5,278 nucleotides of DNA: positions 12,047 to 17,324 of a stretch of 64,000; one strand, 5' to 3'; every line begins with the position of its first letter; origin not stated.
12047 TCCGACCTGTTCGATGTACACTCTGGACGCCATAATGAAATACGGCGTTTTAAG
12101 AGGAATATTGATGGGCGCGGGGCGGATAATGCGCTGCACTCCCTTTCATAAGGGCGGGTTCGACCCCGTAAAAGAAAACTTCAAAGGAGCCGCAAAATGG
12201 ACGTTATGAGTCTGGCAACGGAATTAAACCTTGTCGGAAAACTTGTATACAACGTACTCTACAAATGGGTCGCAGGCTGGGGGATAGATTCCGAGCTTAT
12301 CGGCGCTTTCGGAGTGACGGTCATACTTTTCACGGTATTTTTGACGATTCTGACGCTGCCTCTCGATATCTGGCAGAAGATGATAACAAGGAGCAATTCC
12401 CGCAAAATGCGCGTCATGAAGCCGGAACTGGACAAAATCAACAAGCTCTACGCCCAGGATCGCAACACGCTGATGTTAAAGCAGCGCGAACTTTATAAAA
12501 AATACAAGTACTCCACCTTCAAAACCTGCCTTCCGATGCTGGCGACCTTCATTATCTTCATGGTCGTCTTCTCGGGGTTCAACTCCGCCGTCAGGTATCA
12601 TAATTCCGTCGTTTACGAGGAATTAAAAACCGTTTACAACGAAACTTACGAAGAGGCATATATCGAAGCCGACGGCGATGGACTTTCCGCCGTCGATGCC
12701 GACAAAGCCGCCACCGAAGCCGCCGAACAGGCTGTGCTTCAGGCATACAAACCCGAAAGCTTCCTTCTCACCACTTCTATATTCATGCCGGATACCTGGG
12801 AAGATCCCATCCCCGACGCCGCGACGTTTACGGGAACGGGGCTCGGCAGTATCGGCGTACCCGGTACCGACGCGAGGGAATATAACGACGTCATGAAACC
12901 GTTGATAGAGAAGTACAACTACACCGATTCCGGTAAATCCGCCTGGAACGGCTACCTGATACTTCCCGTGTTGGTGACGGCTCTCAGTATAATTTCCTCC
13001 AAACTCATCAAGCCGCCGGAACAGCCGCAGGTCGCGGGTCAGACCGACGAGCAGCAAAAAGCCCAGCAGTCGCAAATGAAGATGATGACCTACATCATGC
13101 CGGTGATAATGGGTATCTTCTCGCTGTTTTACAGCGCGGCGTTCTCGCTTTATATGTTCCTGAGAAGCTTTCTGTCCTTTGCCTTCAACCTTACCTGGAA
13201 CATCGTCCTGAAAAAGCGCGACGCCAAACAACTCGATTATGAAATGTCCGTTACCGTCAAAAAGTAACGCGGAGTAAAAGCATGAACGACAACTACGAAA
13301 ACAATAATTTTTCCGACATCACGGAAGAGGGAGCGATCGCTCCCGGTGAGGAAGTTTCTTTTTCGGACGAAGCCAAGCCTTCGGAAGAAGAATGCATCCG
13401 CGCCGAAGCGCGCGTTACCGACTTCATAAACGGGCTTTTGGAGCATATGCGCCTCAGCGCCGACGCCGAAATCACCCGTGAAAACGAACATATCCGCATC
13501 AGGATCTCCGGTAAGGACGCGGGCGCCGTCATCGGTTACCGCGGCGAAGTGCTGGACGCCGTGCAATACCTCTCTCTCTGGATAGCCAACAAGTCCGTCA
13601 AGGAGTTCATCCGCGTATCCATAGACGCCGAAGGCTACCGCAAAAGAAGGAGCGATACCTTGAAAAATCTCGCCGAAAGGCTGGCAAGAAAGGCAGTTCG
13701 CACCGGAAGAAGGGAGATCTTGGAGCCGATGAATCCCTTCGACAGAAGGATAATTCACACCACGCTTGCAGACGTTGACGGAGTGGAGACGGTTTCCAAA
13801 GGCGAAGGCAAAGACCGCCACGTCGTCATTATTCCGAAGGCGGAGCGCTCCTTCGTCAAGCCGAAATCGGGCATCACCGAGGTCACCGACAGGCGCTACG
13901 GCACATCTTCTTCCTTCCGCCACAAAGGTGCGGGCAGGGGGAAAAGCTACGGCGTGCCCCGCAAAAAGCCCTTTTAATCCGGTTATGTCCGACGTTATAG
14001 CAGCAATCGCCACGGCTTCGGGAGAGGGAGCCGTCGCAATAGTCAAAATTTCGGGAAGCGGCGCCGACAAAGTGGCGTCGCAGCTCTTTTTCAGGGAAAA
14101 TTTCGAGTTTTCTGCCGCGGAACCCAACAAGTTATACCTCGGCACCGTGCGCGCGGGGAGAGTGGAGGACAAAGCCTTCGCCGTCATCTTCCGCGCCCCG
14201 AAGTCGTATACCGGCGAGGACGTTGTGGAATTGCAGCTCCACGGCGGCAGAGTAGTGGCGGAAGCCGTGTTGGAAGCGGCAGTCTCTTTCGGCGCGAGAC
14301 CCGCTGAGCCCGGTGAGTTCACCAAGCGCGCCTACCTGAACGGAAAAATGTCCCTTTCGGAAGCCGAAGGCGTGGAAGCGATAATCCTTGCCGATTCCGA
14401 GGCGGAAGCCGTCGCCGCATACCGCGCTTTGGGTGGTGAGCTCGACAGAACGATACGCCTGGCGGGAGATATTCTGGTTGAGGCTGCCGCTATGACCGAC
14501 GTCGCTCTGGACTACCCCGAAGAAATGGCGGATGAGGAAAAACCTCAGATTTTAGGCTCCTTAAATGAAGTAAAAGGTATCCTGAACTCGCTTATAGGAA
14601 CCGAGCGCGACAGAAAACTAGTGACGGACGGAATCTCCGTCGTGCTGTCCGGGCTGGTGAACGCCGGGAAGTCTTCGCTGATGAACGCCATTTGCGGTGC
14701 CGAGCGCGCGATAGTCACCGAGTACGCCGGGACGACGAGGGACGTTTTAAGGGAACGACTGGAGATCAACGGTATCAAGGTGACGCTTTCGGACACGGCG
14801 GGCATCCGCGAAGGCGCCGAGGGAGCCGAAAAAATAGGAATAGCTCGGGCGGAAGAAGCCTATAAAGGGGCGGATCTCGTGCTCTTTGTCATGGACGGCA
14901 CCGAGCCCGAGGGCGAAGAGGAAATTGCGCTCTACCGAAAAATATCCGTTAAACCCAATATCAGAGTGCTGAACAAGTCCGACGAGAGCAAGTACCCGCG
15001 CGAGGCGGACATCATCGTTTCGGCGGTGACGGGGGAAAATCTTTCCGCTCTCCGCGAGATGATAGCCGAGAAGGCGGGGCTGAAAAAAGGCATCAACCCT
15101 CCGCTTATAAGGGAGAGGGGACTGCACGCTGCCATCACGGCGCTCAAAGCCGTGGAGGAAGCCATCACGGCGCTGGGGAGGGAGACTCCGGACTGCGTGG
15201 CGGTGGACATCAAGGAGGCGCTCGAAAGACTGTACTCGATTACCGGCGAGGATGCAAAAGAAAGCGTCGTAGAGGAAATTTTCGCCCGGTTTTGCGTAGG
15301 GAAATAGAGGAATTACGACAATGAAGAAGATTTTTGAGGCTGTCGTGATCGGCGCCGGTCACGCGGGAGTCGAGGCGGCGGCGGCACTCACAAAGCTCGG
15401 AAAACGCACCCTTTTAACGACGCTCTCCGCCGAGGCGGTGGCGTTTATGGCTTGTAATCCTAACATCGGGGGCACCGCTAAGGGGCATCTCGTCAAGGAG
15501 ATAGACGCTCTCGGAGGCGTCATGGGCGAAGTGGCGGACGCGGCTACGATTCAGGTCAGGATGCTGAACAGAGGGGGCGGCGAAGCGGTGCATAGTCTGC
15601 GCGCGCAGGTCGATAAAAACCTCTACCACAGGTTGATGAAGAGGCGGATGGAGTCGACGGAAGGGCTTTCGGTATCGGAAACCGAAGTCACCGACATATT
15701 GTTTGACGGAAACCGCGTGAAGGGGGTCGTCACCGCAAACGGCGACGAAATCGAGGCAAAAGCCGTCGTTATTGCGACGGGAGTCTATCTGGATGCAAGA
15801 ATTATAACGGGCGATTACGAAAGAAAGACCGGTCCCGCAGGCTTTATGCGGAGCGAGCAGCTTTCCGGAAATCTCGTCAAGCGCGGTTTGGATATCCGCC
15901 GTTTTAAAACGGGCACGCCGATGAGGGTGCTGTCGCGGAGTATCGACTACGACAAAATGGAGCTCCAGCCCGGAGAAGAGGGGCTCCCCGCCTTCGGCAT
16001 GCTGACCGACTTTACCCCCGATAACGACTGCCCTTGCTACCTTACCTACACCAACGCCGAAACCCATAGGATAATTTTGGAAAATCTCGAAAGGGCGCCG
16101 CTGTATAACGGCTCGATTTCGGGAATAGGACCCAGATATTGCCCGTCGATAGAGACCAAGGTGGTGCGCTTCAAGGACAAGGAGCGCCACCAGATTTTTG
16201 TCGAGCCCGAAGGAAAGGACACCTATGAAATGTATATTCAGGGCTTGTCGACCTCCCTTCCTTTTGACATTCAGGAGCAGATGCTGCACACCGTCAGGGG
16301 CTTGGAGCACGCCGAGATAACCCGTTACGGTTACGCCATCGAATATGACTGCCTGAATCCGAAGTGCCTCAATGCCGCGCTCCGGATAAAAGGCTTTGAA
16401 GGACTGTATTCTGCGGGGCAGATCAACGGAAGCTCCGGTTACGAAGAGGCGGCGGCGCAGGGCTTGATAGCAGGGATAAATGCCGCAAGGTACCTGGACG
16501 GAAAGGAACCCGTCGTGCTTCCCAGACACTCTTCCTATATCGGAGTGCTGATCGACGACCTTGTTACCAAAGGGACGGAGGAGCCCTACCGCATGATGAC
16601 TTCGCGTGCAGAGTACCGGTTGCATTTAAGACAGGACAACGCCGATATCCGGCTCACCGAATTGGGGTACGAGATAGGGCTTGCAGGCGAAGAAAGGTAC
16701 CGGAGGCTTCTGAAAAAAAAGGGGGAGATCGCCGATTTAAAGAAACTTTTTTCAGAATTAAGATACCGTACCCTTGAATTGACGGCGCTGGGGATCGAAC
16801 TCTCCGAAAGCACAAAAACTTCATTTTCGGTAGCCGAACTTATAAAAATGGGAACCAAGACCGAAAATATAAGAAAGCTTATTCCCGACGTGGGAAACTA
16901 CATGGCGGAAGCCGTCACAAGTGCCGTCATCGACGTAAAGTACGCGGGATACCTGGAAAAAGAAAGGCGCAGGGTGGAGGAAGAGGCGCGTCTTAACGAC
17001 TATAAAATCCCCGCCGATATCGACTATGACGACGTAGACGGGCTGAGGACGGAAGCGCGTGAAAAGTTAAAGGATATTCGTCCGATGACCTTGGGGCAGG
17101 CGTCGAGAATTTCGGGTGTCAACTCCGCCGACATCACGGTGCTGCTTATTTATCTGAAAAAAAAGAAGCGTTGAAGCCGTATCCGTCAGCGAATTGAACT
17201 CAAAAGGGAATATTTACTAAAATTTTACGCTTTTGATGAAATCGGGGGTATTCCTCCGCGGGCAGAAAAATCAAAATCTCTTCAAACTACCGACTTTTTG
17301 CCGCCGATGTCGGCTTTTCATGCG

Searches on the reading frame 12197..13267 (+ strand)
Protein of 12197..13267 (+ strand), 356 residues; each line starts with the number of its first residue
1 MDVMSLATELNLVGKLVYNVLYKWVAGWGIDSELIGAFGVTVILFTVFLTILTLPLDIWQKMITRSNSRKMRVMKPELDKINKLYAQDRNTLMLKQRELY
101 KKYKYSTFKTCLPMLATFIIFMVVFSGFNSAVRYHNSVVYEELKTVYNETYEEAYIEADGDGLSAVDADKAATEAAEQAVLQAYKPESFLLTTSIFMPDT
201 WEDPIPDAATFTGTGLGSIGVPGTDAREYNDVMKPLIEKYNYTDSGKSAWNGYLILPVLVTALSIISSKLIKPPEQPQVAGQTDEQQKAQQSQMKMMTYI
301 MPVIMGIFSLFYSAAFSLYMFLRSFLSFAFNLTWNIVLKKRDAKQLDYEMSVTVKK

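Call 10: search_protein_families(library=pfam, proteins=[window:12197-13267:+], max_evalue=0.001)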
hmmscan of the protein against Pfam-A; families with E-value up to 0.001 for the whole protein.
window:12197-13267:+ (356 aa): 2 families
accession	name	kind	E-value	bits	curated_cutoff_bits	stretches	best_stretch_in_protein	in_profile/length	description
PF02096.25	60KD_IMP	-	1.3e-27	97.3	35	1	38-332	1-159/163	60Kd inner membrane protein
PF01956.21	EMC3_TMCO1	-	0.0001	22.6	27.1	0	42-133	26-113/169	Integral membrane protein EMC3/TMCO1-like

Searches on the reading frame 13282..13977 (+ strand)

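Call 10: search_protein_families(library=pfam, proteins=[window:13282-13977:+], max_evalue=0.001)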
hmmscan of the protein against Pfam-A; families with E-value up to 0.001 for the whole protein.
window:13282-13977:+ (231 aa): 2 families
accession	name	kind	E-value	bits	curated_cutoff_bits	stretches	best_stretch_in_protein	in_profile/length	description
PF01424.28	R3H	-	3.6e-20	72.2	26.8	1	126-185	2-60/60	R3H domain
PF13083.13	KH_KhpA-B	-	2.2e-12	47.1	32.1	1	44-114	3-73/73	KhpA/KhpB, KH domain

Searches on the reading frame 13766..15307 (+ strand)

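Call 10: search_protein_families(library=pfam, proteins=[window:13766-15307:+], max_evalue=0.001)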
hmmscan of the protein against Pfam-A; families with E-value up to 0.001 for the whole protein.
window:13766-15307:+ (513 aa): 5 families
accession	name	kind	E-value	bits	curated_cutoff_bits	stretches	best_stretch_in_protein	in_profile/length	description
PF10396.14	TrmE_N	-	7.4e-37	126.6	29.8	1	78-194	2-117/117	GTP-binding protein TrmE N-terminus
PF12631.12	MnmE_helical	-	5.4e-36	125.1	40.1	1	197-510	1-211/211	MnmE helical domain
PF01926.29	MMR_HSR1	-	9.9e-24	84.1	21.9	1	292-404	2-113/113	50S ribosome-binding GTPase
PF02421.24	FeoB_N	-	1.2e-08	35.1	27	1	291-409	2-119/156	Ferrous iron transport protein B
PF00350.29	Dynamin_N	-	0.00019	21.9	27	0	292-325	1-33/168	Dynamin family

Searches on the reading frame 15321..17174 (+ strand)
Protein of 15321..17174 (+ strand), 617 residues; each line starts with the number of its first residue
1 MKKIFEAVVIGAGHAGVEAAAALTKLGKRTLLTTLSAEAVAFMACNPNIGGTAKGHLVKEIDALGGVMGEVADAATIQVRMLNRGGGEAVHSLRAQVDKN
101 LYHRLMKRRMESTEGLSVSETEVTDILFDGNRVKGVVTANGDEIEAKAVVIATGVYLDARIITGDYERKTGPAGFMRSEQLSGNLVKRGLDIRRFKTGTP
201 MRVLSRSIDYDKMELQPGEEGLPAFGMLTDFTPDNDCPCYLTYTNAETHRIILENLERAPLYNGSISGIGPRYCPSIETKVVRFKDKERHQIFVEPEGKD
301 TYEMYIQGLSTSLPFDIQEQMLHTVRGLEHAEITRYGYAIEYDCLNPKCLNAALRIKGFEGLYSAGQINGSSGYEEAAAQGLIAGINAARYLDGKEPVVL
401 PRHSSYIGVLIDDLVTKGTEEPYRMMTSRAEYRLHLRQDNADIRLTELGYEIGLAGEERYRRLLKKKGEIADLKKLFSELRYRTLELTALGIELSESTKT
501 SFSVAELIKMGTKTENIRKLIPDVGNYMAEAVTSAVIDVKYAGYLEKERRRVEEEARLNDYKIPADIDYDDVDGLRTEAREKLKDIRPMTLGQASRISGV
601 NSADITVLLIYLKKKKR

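Call 10: search_protein_families(library=pfam, proteins=[window:15321-17174:+], max_evalue=0.001)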
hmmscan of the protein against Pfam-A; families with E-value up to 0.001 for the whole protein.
window:15321-17174:+ (617 aa): 8 families
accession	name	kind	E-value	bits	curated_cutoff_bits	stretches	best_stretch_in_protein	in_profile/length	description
PF01134.28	GIDA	-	9.4e-151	502.7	22.1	1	8-396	3-391/391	Glucose inhibited division protein A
PF13932.14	SAM_GIDA_C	-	5.7e-25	87.4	27.1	1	556-609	4-57/57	tRNA modifying enzyme MnmG/GidA C-terminal helical bundle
PF21680.2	GIDA_C_1st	-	5.7e-10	40.2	24.7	1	457-549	1-96/96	tRNA modifying enzyme MnmG/GidA C-terminal helical domain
PF07992.20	Pyr_redox_2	-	2.4e-08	34.2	26.1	1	7-155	3-109/291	Pyridine nucleotide-disulphide oxidoreductase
PF01266.30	DAO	-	2.3e-06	27.8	27.9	1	85-161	133-209/353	FAD dependent oxidoreductase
PF12831.13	FAD_oxidored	-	9.7e-05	22.3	27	1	8-154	3-145/416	FAD dependent oxidoreductase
PF13738.12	Pyr_redox_3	-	0.00015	21.6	30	0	119-160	100-139/305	Pyridine nucleotide-disulphide oxidoreductase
PF13454.12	NAD_binding_9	-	0.00051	20.5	21.8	0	103-154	104-153/155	FAD-NAD(P)-binding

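Call 13: find_encoding_contigs(protein=window:15321-17171:+, flank=3000, max_places=3)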
Protein window:15321-17171:+ (617 aa): 3 contigs read that carry it; 1 place shown.
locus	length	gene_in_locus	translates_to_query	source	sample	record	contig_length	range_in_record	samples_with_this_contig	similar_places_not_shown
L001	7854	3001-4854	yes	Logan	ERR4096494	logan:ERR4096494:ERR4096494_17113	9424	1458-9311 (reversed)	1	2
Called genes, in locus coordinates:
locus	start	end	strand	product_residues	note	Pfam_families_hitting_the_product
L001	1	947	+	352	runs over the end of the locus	?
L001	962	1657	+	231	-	PF13083:KH_KhpA-B, PF01424:R3H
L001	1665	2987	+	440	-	PF10396:TrmE_N, PF12631:MnmE_helical, PF01926:MMR_HSR1, PF02421:FeoB_N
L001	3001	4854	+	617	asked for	PF01134:GIDA, PF07992:Pyr_redox_2, PF01266:DAO (weak), PF21680:GIDA_C_1st, PF13932:SAM_GIDA_C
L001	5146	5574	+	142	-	-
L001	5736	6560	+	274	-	PF13353:Fer4_12 (faint), PF04055:Radical_SAM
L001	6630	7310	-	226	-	PF01520:Amidase_3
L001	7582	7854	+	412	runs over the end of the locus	PF01171:ATP_bind_3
